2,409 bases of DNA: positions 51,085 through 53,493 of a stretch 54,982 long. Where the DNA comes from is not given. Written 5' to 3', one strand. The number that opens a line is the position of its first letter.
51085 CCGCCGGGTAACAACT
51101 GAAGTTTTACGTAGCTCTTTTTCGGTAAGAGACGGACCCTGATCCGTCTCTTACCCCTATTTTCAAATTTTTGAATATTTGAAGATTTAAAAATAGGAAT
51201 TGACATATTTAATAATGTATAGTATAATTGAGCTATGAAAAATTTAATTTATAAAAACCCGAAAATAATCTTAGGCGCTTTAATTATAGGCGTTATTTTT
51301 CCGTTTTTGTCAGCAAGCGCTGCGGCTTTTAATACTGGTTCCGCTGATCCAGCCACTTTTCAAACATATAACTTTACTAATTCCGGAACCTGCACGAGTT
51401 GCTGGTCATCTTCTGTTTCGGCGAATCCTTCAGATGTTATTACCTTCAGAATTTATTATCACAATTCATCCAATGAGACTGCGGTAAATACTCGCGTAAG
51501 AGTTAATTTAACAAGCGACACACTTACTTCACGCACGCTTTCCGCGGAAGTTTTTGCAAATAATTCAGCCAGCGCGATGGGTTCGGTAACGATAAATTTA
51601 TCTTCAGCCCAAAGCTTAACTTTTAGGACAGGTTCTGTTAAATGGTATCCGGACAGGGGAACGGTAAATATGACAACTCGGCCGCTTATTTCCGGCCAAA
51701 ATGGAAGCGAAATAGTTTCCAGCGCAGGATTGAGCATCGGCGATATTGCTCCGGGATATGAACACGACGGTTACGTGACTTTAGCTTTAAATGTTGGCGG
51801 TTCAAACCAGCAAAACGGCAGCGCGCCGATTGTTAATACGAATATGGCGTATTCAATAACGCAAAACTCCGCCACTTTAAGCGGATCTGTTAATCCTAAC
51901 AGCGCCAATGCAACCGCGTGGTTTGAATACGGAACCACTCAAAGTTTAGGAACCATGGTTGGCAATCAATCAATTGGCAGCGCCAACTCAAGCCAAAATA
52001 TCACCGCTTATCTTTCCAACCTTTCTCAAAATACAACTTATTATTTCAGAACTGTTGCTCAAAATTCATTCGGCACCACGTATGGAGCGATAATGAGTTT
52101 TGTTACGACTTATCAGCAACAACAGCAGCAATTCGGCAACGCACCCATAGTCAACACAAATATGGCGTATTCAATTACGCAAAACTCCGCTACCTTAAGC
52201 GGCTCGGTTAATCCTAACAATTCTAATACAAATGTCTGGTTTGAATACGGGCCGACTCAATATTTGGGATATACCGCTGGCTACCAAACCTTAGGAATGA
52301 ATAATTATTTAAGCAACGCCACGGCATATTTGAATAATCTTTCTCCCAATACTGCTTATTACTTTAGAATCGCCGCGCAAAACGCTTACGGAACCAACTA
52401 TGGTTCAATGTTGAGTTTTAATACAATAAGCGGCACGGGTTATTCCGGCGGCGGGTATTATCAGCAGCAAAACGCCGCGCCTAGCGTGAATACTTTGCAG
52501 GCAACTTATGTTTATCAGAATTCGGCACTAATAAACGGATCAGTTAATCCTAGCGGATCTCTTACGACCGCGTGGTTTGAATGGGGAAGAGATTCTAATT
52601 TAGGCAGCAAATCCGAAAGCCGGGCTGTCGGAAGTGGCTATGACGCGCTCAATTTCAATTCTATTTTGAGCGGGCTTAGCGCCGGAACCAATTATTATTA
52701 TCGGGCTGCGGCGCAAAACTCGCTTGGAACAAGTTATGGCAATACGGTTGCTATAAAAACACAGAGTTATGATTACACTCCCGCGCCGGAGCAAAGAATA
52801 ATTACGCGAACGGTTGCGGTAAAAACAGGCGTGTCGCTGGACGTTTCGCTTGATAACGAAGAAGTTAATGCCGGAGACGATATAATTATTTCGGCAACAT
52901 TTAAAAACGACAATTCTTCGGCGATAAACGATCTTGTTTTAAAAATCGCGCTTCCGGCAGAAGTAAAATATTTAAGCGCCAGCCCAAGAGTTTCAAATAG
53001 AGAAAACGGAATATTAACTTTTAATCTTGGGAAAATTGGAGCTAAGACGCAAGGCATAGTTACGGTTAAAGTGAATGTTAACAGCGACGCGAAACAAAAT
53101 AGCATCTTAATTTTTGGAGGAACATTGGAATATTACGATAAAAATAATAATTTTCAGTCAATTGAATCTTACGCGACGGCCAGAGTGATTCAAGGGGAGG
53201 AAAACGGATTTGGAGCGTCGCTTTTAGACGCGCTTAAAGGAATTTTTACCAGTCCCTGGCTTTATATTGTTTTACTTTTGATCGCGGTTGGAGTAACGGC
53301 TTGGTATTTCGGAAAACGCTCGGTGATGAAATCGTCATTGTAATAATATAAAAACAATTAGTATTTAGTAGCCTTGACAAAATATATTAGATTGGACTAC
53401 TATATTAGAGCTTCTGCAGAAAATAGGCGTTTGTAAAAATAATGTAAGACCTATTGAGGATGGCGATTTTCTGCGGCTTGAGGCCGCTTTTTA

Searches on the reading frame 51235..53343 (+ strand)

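Call 69: search_protein_families(library=pfam, proteins=[window:51235-53343:+], max_evalue=0.00001)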
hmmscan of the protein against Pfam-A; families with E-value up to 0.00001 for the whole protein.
window:51235-53343:+ (702 aa): 2 families
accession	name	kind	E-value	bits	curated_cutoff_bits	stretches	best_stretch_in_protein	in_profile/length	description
PF16656.11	Pur_ac_phosph_N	-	2.7e-08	34.7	30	0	218-291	18-93/93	Purple acid Phosphatase, N-terminal domain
PF25059.1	FN3_DSCAM-DSCAML_C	-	7.6e-06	26.6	39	0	357-402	40-84/89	DSCAM/DSCAML C-terminal Fn3-like domain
